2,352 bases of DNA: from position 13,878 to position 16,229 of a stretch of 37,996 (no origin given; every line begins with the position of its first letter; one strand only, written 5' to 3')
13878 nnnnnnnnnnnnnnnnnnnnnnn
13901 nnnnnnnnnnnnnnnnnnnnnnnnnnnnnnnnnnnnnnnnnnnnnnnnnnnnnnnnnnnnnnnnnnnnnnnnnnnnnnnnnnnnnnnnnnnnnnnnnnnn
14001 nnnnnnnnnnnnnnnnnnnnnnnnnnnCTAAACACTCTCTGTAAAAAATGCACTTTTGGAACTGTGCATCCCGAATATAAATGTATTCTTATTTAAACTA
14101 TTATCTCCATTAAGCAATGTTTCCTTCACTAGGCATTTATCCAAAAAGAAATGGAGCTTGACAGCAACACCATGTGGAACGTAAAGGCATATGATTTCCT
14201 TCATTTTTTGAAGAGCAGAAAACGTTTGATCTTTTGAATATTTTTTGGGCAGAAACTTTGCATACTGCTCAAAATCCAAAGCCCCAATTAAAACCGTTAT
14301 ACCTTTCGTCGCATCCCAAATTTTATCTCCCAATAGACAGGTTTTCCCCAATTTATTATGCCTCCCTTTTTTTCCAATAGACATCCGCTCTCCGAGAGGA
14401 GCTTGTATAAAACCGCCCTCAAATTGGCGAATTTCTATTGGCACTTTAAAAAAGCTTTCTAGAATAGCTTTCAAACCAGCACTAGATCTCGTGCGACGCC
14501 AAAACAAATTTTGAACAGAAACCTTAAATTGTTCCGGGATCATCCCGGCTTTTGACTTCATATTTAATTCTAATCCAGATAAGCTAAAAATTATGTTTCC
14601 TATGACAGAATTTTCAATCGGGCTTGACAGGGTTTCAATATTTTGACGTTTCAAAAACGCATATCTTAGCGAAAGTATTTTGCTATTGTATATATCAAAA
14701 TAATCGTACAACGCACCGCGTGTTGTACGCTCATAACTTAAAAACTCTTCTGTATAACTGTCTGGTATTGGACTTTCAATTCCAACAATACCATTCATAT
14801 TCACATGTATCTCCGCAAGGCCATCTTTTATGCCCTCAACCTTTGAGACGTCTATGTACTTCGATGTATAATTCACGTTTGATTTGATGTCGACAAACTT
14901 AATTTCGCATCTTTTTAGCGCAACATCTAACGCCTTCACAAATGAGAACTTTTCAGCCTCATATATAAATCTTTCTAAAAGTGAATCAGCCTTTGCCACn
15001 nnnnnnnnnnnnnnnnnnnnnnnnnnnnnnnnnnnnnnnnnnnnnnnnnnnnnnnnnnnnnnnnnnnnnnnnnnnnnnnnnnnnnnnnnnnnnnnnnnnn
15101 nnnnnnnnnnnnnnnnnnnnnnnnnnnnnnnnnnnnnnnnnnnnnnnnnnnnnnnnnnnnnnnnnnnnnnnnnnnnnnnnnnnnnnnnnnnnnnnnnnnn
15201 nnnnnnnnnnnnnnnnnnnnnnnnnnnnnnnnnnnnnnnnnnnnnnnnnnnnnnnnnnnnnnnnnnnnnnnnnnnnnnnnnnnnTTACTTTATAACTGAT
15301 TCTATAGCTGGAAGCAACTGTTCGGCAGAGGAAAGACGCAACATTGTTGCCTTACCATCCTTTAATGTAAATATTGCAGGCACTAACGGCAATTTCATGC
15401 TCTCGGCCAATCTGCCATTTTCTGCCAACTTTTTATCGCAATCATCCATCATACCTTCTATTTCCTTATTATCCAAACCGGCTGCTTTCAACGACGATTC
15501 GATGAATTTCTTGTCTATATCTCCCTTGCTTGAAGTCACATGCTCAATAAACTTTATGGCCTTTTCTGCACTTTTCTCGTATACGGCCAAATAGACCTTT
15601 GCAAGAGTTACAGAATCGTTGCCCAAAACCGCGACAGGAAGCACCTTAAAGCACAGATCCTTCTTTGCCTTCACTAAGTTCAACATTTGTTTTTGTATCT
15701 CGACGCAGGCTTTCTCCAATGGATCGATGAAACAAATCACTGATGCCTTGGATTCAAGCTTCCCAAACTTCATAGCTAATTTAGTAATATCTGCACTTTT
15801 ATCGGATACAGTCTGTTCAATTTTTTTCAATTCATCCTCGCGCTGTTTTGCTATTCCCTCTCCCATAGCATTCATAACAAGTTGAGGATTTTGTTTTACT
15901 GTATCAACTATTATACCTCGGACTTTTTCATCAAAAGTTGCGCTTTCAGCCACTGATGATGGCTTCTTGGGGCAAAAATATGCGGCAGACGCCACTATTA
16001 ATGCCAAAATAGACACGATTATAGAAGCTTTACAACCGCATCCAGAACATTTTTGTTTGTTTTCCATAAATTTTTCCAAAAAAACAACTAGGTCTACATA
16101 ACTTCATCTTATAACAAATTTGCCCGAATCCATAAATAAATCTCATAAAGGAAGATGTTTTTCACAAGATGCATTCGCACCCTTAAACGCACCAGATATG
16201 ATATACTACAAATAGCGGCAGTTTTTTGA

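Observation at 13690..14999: Orphan TssG baseplate gene translationally coupled to an unknown 111-aa ORF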

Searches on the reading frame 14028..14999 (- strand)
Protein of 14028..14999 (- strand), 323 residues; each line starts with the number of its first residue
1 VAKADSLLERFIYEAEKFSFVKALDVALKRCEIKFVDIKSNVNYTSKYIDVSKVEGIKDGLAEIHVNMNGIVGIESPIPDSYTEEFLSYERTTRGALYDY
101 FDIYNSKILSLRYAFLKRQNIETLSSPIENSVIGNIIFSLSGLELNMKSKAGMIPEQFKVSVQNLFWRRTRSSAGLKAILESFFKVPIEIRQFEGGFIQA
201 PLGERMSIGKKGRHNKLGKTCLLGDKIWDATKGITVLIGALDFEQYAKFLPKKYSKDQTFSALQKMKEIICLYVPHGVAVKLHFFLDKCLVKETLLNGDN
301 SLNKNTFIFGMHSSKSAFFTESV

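Call 3: search_protein_families(library=pfam, proteins=[window:14028-14999:-], max_evalue=1)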
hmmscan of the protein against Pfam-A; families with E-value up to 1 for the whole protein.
window:14028-14999:- (323 aa): 2 families
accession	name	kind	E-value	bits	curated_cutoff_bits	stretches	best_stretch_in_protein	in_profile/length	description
PF06996.16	T6SS_TssG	-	1.5e-40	139.8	24.6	1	36-301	35-296/304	Type VI secretion, TssG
PF14002.11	YniB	-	0.14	12.5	27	1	160-199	16-55/166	YniB-like protein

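Call 4: search_protein_families(library=ncbifam, proteins=[window:14028-14999:-], max_evalue=1)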
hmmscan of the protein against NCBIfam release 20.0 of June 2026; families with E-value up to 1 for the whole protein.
window:14028-14999:- (323 aa): 2 families
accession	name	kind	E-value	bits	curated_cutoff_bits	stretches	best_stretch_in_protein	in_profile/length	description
TIGR03347.1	VI_chp_1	equivalog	3.3e-39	134.8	143.3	1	35-306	34-297/300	type VI secretion system baseplate subunit TssG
NF040872.1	MFS_HP1165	exception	0.014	14.5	700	1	99-167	304-375/385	HP1165 family MFS efflux transporter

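Call 10: find_encoding_contigs(protein=window:14028-14999:-, flank=10000)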
Protein window:14028-14999:- (323 aa): no gene with exactly this product is on record in the collection.

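Call 13: find_related_loci(query=window:14028-14999:-, collection=genome_contigs, flank=10000)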
Query window:14028-14999:- (323 aa) in genome_contigs; peptide patterns used: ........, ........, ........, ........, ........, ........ (x = any residue, [..] = any of these).
51 stretches matched a pattern; 1 encode a relative of the query (tblastn E <= 1e-3); 1 distinct loci.
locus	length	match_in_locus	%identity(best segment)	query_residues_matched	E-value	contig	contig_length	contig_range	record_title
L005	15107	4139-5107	85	1-323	0e+0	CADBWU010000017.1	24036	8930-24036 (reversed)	MAG: uncultured proteobacterium isolate RUG14374 genome assembly, contig: RUG14374_asm_17, whole genome shotgun sequence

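Call 24: find_homologous_proteins(query=window:14028-14999:-, max_evalue=0.00001)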
Query window:14028-14999:- (323 aa): 26 proteins with E <= 0.00001 among 1111 candidates.
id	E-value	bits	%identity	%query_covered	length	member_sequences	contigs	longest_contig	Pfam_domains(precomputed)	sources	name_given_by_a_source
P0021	3.7e-210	714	100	100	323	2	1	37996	PF06996.17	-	-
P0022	9.4e-181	618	86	100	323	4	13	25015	PF06996.17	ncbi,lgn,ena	-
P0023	9.1e-179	611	86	100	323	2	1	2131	PF06996.17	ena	-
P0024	1.4e-171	588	82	100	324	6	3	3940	PF06996.17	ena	-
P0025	2.5e-170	584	81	100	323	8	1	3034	PF06996.17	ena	-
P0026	7.2e-132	457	63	100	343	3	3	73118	PF06996.17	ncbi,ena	-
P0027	1.6e-129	450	63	98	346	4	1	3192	PF06996.17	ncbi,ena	-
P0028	8.2e-127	441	60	99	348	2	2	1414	PF06996.17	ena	-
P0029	1.0e-126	440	61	98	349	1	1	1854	PF06996.17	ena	-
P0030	2.6e-123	429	58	100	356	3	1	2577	PF06996.17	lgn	-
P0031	1.9e-122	426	59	99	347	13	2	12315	PF06996.17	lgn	-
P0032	3.4e-120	419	57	100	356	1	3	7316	PF06996.17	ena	-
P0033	2.4e-117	410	57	98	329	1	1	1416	PF06996.17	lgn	-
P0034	1.2e-114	401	58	98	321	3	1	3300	PF06996.17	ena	-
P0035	1.4e-114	401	57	99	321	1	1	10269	PF06996.17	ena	-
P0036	4.8e-112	392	57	98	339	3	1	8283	PF06996.17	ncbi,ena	-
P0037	1.1e-110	388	53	100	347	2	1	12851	PF06996.17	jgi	jgi:type VI secretion system protein ImpH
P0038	2.5e-110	387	55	99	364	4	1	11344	PF06996.17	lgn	-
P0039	3.0e-110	386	55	99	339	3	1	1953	PF06996.17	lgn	-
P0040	2.1e-108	380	54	98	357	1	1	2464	PF06996.17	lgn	-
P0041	1.7e-107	377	55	98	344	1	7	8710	PF06996.17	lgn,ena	-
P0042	8.2e-107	375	54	98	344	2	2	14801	PF06996.17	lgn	-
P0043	1.4e-101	358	54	93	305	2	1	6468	PF06996.17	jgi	jgi:type VI secretion system protein ImpH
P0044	5.9e-95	336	83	57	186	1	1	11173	PF06996.17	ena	-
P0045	1.7e-76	275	46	99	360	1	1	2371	PF06996.17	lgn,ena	-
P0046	2.5e-56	209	59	52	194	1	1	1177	PF06996.17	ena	-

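Call 25: find_encoding_contigs(protein=P0037, flank=10000, max_places=2)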
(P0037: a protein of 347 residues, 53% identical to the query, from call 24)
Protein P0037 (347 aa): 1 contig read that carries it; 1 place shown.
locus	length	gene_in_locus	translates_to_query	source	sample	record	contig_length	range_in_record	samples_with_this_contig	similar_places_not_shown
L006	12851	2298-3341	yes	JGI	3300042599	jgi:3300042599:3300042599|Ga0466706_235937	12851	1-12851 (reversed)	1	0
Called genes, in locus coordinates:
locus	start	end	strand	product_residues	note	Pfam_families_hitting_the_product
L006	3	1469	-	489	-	?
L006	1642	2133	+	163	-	-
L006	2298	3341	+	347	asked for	PF06996:T6SS_TssG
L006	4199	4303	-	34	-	-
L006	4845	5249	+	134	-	PF03968:LptD_N (faint)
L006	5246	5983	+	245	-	PF02463:SMC_N (weak), PF00005:ABC_tran, PF13304:AAA_21 (faint)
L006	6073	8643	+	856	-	PF01411:tRNA-synt_2c, PF07973:tRNA_SAD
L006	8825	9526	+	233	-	PF04055:Radical_SAM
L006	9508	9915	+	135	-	-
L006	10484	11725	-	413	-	PF01409:tRNA-synt_2d (faint), PF13393:tRNA-synt_His, PF00587:tRNA-synt_2b, PF03129:HGTP_anticodon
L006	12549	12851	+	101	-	?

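Call 26: find_encoding_contigs(protein=P0042, flank=10000, max_places=2)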
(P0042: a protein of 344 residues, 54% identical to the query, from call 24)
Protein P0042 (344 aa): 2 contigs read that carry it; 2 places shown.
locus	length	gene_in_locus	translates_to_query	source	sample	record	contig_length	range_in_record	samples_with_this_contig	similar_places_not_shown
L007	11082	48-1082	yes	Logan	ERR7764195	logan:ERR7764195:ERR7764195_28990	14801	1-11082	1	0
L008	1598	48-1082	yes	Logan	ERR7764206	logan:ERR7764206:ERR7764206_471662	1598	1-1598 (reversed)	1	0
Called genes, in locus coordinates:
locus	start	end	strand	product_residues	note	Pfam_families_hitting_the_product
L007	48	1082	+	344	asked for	PF06996:T6SS_TssG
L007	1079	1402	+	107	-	-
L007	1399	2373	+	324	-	PF01207:Dus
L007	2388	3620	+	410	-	PF03572:Peptidase_S41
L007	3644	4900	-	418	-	PF00999:Na_H_Exchanger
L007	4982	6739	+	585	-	PF01807:Zn_ribbon_DnaG, PF08275:DNAG_N, PF01751:Toprim, PF13155:Toprim_2, PF13662:Toprim_4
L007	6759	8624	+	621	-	PF03979:Sigma70_r1_1, PF00140:Sigma70_r1_2, PF04546:Sigma70_ner, PF04542:Sigma70_r2, PF04539:Sigma70_r3, PF04545:Sigma70_r4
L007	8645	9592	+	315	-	-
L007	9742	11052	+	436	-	PF05697:Trigger_N, PF05698:Trigger_C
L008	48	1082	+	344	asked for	PF06996:T6SS_TssG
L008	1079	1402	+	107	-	-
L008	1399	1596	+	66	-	?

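Call 27: find_encoding_contigs(protein=P0038, flank=10000, max_places=2)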
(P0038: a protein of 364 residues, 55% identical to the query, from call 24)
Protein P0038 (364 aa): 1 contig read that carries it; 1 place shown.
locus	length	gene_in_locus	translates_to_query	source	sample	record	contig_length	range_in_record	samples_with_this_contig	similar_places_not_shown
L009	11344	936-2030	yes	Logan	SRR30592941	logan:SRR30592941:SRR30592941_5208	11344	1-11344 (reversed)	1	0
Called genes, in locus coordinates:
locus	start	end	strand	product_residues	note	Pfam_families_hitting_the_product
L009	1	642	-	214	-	?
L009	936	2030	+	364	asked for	PF06996:T6SS_TssG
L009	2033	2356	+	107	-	-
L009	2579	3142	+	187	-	PF08207:EFP_N, PF01132:EFP, PF09285:Elong-fact-P_C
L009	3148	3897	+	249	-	PF00459:Inositol_P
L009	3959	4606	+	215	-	PF02190:LON_substr_bdg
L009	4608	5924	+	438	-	PF00919:UPF0004, PF04055:Radical_SAM, PF01938:TRAM (weak)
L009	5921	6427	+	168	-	PF02130:YbeY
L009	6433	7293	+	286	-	PF00571:CBS (weak), PF03471:CorC_HlyC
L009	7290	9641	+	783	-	PF02739:5_3_exonuc_N, PF01367:5_3_exonuc, PF00476:DNA_pol_A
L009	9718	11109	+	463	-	-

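Call 61: find_related_loci(query=A4, collection=genome_contigs, flank=6000)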
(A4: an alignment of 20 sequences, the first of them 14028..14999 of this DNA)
Query A4 (323 aa) in genome_contigs; peptide patterns used: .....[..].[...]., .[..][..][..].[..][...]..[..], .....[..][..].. (x = any residue, [..] = any of these).
166 stretches matched a pattern; 18 encode a relative of the query (tblastn E <= 1e-3); 18 distinct loci.
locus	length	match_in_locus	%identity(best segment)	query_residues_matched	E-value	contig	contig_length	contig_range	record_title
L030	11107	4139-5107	85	1-323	0e+0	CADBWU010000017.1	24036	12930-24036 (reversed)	MAG: uncultured proteobacterium isolate RUG14374 genome assembly, contig: RUG14374_asm_17, whole genome shotgun sequence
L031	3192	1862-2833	63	6-323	2e-143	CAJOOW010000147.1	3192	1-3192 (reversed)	uncultured Alphaproteobacteria bacterium isolate Rumen_Coassembly_mag_2311 genome assembly, contig: k87_32290645, whole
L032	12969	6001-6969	63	2-321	6e-138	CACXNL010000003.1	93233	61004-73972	MAG: uncultured proteobacterium isolate RUG11420 genome assembly, contig: RUG11420_asm_3, whole genome shotgun sequence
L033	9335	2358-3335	53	2-323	8e-120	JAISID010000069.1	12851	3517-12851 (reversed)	MAG: Holosporales bacterium isolate Hm464_bin42 k119_1289310, whole genome shotgun sequence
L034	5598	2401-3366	54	6-323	3e-119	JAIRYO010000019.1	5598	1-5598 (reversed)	MAG: Holosporales bacterium isolate Gsp477_bin47 k119_1715531, whole genome shotgun sequence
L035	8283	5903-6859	57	7-323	4e-118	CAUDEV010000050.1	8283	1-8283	MAG TPA_asm: uncultured Alphaproteobacteria bacterium isolate ERR9578205_bin.41_MetaWRAP_v1.3_MAG genome assembly, conti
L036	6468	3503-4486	54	1-323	2e-116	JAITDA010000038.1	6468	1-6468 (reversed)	MAG: Holosporales bacterium isolate Nm470_bin112 k119_1411275, whole genome shotgun sequence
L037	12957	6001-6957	55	7-323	3e-113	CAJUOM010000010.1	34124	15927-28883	MAG TPA_asm: uncultured Alphaproteobacteria bacterium isolate MGBC162888 genome assembly, contig: MGBC162888.10, whole g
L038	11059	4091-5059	48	6-323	5e-103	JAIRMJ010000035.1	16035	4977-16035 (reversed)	MAG: Holosporales bacterium isolate Cd354_bin10 k119_2092787, whole genome shotgun sequence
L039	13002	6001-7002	48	6-323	7e-101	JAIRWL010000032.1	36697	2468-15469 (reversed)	MAG: Holosporales bacterium isolate Gsp477_bin11 k119_2954338, whole genome shotgun sequence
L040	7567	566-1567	46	6-323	3e-97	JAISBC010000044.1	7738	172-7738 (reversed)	MAG: Holosporales bacterium isolate Gx481_bin186 k119_1636293, whole genome shotgun sequence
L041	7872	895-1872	45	6-323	3e-95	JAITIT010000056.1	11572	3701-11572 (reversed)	MAG: Holosporales bacterium isolate Pcl387_bin130 k119_1037399, whole genome shotgun sequence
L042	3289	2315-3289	47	6-317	1e-94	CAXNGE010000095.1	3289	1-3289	MAG: Alphaproteobacteria bacterium isolate MiH-14oct19-76 genome assembly, contig: MiH-14oct19-C74097, whole genome shot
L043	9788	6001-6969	45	6-323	7e-91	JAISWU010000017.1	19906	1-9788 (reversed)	MAG: Holosporales bacterium isolate Nc350_bin147 k119_3209031, whole genome shotgun sequence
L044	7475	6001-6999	44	7-323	1e-89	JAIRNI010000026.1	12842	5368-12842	MAG: Holosporales bacterium isolate Cd354_bin23 k119_1263899, whole genome shotgun sequence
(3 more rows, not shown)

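Call 75: search_dna_similar(query=window:14028-14999:-, collection=plasmids, mode=protein, max_rows=10, max_evalue=0.001)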
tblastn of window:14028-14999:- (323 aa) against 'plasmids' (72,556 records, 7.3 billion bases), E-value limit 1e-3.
Records with a match: 342; places in all: 344; records where one place covers at least 80% of the query: 23.
Best place of each record, by identity: <60% 342.
By first word of the organism name: Ralstonia 126; Escherichia 60; Rhizobium 44; Leisingera 17; Paraburkholderia 11; Rahnella 11; Azospirillum 10; Sinorhizobium 7; Caballeronia 6; Vibrio 3; and 27 more.
By predicted mobility (MOB-suite, as given by PLSDB): mobilizable 127; non-mobilizable 124; conjugative 91.
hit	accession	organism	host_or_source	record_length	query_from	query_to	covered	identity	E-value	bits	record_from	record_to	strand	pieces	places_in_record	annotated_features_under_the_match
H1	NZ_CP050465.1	Vibrio campbellii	single cell,seawater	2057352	5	317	97%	23.9%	4e-7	59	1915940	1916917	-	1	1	none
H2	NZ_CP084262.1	Caballeronia sp. SL2Y3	Jalysus wickhami,Cell culture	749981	1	317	98%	21.9%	7e-15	83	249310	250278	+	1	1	tssG: type VI secretion system baseplate subunit TssG | tssF: type VI secretion system baseplate subunit TssF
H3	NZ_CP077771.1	Pseudoalteromonas shioyasakiensis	Haliotis discus hannai,plate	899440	43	302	80%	26.6%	5e-13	77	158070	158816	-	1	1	tssG: type VI secretion system baseplate subunit TssG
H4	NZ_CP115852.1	Pseudoroseomonas cervicalis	-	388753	9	310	93%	22.9%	4e-16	87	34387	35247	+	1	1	tssG: type VI secretion system baseplate subunit TssG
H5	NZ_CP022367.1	Azospirillum sp. TSH58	single cell,paddy soils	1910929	4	265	81%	25.9%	9e-18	91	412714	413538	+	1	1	record has no annotation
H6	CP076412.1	Ralstonia wenshanensis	soil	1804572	15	271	80%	26.2%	4e-15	84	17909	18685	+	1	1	tssG: type VI secretion system baseplate subunit TssG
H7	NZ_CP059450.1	Azospirillum brasilense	Prokaryotes,soil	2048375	4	265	81%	25.5%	3e-17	90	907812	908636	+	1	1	none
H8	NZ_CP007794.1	Azospirillum argentinense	Triticum aestivum L.,Root,wheat ...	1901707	6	265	80%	25.7%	3e-17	90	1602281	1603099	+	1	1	record has no annotation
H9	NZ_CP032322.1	Azospirillum argentinense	soil sample,Agricultural field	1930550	6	265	80%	25.7%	5e-17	89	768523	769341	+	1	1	record has no annotation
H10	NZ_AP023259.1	Mesorhizobium sp. L-2-11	Lotus japonicus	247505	62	308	76%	26.9%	4e-13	77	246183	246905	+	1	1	tssG: type VI secretion system baseplate subunit TssG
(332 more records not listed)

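Call 76: get_annotated_region(hit=H4, flank=6000)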
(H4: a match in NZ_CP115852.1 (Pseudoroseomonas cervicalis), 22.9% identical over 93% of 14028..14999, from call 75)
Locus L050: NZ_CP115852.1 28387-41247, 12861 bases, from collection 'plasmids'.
description: Pseudoroseomonas cervicalis strain PL22-11A plasmid pL11-A, complete sequence
organism: Pseudoroseomonas cervicalis (NCBI taxid 204525)
taxonomy: Bacteria; Pseudomonadota; Alphaproteobacteria; Rhodospirillales; Acetobacteraceae; Pseudoroseomonas; Pseudoroseomonas cervicalis
host: -; source: -; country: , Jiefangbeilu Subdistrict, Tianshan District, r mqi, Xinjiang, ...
typing (MOB-suite, as given by PLSDB): non-mobilizable
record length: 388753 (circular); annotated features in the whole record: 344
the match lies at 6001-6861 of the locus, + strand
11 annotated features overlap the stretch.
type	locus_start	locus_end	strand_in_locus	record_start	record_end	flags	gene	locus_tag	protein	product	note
CDS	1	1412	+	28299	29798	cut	tssC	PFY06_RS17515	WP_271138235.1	type VI secretion system contractile sheath large subunit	GO:0033103 - protein secretion by the type VI secretion system [Evidence IEA]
CDS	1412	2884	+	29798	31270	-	tssC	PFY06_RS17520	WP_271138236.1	type VI secretion system contractile sheath large subunit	GO:0033103 - protein secretion by the type VI secretion system [Evidence IEA]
CDS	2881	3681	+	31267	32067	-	-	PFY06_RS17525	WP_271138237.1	type VI secretion system accessory protein TagJ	-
CDS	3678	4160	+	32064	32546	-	tssE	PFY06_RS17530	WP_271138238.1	type VI secretion system baseplate subunit TssE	GO:0033103 - protein secretion by the type VI secretion system [Evidence IEA]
CDS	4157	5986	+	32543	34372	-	tssF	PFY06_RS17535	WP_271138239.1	type VI secretion system baseplate subunit TssF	GO:0033103 - protein secretion by the type VI secretion system [Evidence IEA]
CDS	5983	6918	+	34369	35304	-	tssG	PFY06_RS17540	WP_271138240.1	type VI secretion system baseplate subunit TssG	GO:0033103 - protein secretion by the type VI secretion system [Evidence IEA]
CDS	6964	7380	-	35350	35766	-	-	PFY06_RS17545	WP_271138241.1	helix-turn-helix domain-containing protein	-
CDS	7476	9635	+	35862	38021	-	-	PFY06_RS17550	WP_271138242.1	heavy metal translocating P-type ATPase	-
CDS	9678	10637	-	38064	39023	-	-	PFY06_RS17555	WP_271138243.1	MarR family winged helix-turn-helix transcriptional regulator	GO:0006355 - regulation of DNA-templated transcription [Evidence IEA]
CDS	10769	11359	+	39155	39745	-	-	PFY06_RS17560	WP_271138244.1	HD domain-containing protein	-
CDS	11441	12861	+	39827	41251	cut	-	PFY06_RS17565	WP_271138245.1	M20 family metallopeptidase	-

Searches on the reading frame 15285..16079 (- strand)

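Call 3: search_protein_families(library=pfam, proteins=[window:15285-16079:-], max_evalue=1)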
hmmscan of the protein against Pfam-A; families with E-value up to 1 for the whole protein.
window:15285-16079:- (264 aa): 4 families
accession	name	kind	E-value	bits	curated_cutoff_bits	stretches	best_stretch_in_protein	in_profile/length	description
PF01323.26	DSBA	-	0.00036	20.8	25.6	1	130-245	61-176/191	DSBA-like thioredoxin domain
PF13743.12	Thioredoxin_5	-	0.0044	17.2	27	1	116-150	2-37/186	Thioredoxin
PF04043.20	PMEI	-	0.025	15.2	29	1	140-218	13-81/156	Plant invertase/pectin methylesterase inhibitor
PF11101.13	DUF2884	-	0.38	10.8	30.6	0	46-116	131-202/228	Protein of unknown function (DUF2884)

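Call 4: search_protein_families(library=ncbifam, proteins=[window:15285-16079:-], max_evalue=1)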
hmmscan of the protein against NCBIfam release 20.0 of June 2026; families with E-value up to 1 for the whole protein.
window:15285-16079:- (264 aa): 2 families
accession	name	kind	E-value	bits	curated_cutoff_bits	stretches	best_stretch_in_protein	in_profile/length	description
NF008657.0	PRK11657.1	equivalog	0.00028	20.2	124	1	103-242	110-229/251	thiol:disulfide interchange protein DsbG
NF003707.0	PRK05325.1-2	equivalog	0.037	13.1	396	1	78-137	187-246/428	hypothetical protein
